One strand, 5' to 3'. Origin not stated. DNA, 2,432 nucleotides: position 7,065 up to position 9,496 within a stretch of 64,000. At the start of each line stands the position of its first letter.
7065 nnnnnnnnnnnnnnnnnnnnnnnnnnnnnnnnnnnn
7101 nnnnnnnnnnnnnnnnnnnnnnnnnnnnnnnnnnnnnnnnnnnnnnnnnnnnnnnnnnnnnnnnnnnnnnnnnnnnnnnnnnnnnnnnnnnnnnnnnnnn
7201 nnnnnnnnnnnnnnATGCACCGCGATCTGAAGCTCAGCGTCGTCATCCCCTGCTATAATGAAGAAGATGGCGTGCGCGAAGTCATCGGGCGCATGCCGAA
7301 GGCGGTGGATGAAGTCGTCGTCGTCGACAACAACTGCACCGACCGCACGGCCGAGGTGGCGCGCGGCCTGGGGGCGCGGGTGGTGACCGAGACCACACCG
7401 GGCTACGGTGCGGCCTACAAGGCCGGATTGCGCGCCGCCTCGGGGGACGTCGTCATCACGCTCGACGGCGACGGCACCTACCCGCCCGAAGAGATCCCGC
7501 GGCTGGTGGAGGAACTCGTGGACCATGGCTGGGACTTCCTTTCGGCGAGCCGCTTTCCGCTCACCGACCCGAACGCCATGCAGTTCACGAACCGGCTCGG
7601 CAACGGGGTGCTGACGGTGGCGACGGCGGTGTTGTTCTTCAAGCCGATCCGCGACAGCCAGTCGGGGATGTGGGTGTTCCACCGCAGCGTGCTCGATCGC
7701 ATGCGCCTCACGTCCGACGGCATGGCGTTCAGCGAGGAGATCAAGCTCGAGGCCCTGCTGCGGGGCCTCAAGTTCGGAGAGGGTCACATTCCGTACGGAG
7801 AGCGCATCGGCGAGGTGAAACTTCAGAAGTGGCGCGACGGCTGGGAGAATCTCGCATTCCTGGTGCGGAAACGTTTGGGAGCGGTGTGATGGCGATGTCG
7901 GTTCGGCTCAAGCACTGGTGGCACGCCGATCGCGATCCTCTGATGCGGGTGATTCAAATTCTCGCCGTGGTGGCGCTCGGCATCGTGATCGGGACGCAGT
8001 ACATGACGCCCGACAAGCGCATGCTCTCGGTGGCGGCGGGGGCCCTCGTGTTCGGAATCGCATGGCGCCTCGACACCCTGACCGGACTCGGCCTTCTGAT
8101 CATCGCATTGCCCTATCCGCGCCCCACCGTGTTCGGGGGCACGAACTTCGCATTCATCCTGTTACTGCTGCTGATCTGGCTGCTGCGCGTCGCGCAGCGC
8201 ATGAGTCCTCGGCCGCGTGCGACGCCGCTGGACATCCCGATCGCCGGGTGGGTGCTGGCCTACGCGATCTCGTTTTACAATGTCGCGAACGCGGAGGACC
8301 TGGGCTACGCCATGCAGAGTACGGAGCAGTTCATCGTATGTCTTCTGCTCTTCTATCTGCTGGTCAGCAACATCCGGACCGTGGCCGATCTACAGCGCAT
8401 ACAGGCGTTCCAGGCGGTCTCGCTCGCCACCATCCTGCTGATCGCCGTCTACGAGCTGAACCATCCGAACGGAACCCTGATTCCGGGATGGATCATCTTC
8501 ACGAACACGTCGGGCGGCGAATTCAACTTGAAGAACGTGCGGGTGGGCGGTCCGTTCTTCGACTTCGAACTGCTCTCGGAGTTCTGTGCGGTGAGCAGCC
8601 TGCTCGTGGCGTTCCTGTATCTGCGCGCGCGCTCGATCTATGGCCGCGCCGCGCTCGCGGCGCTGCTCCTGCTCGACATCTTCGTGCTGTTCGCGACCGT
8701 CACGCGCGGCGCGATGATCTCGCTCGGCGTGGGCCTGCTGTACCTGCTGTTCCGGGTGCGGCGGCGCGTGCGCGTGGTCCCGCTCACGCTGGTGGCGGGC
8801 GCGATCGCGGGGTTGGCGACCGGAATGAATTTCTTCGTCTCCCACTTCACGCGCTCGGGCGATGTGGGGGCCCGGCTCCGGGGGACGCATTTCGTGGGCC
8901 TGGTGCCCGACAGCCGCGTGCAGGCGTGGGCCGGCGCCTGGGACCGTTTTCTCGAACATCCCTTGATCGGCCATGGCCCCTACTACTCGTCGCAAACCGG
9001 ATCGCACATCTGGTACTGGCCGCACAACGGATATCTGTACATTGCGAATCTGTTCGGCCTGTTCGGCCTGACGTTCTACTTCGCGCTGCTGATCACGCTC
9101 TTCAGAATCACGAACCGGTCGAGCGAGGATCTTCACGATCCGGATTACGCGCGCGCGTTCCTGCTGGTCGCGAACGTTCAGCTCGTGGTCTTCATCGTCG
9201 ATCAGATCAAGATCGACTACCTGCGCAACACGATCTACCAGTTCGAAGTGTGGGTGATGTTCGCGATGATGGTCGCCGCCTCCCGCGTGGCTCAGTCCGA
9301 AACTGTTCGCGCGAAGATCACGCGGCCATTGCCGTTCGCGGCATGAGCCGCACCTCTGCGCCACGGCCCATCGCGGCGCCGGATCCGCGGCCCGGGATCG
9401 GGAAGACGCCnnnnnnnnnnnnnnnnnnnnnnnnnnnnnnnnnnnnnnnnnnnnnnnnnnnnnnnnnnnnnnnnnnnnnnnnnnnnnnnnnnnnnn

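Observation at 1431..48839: About 47 kb continuous surface-polysaccharide island with exosortase/PEP-CTERM-type marker genes but no exosortase or PEP-CTERM substrate in view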

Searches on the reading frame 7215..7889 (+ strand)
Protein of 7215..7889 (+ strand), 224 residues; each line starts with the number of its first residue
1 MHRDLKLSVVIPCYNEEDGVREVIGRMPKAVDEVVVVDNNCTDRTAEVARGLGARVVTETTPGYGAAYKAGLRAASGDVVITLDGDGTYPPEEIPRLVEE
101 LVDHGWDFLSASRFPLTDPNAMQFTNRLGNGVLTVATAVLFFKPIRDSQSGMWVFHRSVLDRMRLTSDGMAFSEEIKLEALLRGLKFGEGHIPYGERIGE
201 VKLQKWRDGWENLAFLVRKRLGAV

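Call 15: search_protein_families(library=pfam, proteins=[window:7215-7889:+], max_evalue=0.001)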
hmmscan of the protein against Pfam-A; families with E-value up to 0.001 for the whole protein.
window:7215-7889:+ (224 aa): 3 families
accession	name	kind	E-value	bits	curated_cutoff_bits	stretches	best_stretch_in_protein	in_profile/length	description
PF00535.33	Glycos_transf_2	-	1.2e-26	94.1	23.3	1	8-162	1-166/168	Glycosyl transferase family 2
PF13641.12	Glyco_tranf_2_3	-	1.9e-09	38.4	27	1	7-128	3-138/230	Glycosyltransferase like family 2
PF12804.13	NTP_transf_3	-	3.5e-06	27.7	27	1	20-109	27-119/160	MobA-like NTP transferase domain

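Call 32: search_protein_families(library=ncbifam, proteins=[window:7215-7889:+], max_evalue=0.00001)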
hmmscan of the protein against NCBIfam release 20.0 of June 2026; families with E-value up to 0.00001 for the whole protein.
window:7215-7889:+ (224 aa): 13 families
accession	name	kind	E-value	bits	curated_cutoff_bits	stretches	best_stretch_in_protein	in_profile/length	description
NF041391.1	DPhHxTase_Halo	equivalog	1.3e-38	132.1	375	1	13-211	3-200/213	dolichyl-phosphate hexose transferase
TIGR04182.1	glyco_TIGR04182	equivalog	2.3e-36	125.7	325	1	7-213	2-211/293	S-layer glycoprotein N-glycosyltransferase AglJ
NF058614.1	PPMAGASynPpgS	equivalog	3.1e-19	69.3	370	1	9-176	4-178/226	polyprenyl-phospho-N-acetylgalactosaminyl synthase PpgS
NF007986.1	PRK10714.1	equivalog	1.5e-15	57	529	1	6-138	7-151/316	undecaprenyl-phosphate 4-deoxy-4-formamido-L-arabinose transferase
NF010496.0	PRK13915.1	equivalog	9.3e-15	54.5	262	1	4-102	30-143/307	glucosyl-3-phosphoglycerate synthase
TIGR04283.1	glyco_like_mftF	equivalog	8.3e-13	48.4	182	1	7-104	1-99/221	TIGR04283 family arsenosugar biosynthesis glycosyltransferase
NF047588.1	GlcsyltransPgfSStrep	equivalog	1.7e-10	40.6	500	1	5-174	1-178/308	glycosyltransferase PgfS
TIGR03937.1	PgaC_IcaA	equivalog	2.4e-08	33.3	422.3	1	6-102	46-151/407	poly-beta-1,6-N-acetyl-D-glucosamine synthase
NF041875.1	EPS_EpsD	equivalog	2e-07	30.7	370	1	7-92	1-95/325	exopolysaccharide biosynthesis glycosyltransferase EpsD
TIGR03965.1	mycofact_glyco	equivalog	7.3e-07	28.4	280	1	7-105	76-183/467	mycofactocin biosynthesis glycosyltransferase MftF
NF038302.1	EPS_HpsE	equivalog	1.1e-06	27.8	300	1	6-87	2-97/307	hormogonium polysaccharide biosynthesis glycosyltransferase HpsE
NF041865.1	EpsU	equivalog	1.5e-06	27.5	700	1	5-91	39-137/394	exopolysaccharide biosynthesis GT2 family glycosyltransferase EpsU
NF007482.0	PRK10073.1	equivalog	5.2e-06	25.7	423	1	3-99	4-108/334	glycosyltransferase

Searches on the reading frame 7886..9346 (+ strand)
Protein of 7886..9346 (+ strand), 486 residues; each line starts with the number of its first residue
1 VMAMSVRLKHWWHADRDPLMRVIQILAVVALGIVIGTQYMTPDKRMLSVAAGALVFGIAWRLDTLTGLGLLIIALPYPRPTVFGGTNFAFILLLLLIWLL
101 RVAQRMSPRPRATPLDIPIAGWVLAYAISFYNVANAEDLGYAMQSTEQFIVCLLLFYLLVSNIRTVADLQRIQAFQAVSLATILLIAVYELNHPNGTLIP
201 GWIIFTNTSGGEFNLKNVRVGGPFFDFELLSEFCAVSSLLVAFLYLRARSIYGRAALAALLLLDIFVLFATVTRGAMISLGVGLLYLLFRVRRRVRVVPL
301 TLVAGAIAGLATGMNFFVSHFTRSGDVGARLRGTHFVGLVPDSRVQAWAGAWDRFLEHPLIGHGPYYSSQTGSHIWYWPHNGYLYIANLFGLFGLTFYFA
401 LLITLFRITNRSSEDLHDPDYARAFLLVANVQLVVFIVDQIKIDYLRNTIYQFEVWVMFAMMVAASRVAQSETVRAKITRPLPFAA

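Call 7: search_protein_families(library=ncbifam, proteins=[window:7886-9346:+], max_evalue=0.001)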
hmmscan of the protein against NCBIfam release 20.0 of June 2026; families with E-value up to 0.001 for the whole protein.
window:7886-9346:+ (486 aa): 1 family
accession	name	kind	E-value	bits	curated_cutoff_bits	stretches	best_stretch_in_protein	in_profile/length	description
TIGR03097.1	PEP_O_lig_1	hypoth_equivalog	5e-07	28.9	188.1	1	205-439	146-381/408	putative O-glycosylation ligase, exosortase A system-associated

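Call 75: search_protein_families(library=pfam, proteins=[window:7886-9346:+], max_evalue=0.001)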
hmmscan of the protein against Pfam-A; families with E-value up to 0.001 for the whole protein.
window:7886-9346:+ (486 aa): 1 family
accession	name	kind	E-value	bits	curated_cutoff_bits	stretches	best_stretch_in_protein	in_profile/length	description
PF04932.20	Wzy_C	-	2.4e-14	53.8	31.7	1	260-399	2-149/149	O-Antigen ligase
